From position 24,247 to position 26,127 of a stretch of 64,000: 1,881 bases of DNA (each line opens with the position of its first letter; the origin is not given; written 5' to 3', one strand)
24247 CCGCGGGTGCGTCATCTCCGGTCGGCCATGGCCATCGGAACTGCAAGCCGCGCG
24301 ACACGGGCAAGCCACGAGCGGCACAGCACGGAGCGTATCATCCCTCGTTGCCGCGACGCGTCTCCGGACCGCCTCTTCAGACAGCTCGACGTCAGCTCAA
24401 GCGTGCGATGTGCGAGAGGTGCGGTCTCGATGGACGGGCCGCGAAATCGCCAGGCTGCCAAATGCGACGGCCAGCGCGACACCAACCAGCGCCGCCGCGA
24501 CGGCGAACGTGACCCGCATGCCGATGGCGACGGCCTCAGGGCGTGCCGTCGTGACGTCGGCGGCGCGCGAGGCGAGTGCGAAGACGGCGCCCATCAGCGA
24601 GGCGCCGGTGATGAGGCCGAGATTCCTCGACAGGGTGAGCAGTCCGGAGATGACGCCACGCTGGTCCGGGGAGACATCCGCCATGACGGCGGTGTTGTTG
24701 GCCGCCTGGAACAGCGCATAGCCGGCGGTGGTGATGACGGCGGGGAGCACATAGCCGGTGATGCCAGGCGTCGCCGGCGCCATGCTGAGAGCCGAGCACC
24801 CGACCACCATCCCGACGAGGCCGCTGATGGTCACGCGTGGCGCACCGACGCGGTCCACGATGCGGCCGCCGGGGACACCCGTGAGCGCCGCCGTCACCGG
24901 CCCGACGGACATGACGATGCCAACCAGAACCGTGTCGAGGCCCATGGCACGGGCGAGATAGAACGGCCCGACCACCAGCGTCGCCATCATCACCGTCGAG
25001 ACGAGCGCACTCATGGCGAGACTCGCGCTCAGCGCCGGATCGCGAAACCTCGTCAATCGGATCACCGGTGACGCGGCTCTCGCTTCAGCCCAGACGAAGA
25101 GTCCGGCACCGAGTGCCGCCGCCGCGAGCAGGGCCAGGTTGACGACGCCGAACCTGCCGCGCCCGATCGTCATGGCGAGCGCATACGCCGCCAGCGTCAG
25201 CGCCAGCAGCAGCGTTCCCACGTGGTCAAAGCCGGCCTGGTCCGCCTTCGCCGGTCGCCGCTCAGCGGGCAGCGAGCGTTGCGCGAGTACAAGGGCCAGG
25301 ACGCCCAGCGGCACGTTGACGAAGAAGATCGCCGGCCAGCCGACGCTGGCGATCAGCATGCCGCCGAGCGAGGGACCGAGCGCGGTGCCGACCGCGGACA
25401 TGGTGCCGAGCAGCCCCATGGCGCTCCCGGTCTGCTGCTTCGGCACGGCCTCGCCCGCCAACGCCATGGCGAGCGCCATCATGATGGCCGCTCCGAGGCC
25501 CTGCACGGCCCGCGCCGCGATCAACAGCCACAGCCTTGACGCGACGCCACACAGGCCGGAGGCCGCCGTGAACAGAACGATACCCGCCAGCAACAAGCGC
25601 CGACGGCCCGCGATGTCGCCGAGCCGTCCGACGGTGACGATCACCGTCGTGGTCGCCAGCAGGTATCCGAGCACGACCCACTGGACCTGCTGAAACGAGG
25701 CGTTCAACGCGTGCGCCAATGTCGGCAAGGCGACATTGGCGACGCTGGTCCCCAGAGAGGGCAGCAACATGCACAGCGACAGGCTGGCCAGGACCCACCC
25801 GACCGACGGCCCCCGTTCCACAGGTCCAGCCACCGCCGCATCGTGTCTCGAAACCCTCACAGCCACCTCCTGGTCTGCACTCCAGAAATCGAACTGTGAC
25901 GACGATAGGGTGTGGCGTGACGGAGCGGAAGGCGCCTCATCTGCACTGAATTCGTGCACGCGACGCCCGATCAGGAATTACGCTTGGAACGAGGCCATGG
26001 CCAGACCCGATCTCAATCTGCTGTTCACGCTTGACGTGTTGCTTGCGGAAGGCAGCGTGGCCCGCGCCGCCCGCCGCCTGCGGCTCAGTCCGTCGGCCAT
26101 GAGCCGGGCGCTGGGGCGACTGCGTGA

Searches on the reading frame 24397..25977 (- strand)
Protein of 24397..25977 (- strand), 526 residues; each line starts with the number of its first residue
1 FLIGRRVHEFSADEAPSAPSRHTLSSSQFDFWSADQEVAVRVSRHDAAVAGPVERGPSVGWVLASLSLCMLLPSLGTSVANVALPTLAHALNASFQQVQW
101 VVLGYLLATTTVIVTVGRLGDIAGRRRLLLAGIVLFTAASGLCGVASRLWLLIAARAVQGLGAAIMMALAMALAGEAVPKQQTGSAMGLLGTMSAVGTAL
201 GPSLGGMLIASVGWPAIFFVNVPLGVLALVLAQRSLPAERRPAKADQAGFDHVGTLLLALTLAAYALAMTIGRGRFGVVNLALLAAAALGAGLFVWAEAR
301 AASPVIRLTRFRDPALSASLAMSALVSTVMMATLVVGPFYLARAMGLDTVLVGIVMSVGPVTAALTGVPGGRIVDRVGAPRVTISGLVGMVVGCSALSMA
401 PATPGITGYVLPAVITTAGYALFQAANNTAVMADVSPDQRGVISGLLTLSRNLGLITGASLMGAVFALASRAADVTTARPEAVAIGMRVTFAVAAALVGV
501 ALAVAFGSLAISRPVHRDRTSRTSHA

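Call 75: search_protein_families(library=pfam, proteins=[window:24397-25977:-], max_evalue=0.00001)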
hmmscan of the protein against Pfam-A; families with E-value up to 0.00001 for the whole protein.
window:24397-25977:- (526 aa): 4 families
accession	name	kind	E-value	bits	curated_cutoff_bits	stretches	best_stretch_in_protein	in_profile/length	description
PF07690.21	MFS_1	-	6.4e-55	186.9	33.4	1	66-458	1-346/347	Major Facilitator Superfamily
PF05977.19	MFS_3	-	5.2e-10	38.8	27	1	62-234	11-187/524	Transmembrane secretion effector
PF00083.30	Sugar_tr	-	1.2e-09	38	22.3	1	95-231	45-187/452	Sugar (and other) transporter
PF12832.13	MFS_1_like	-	2.6e-06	27.2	25.2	1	107-218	258-371/373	MFS_1 like family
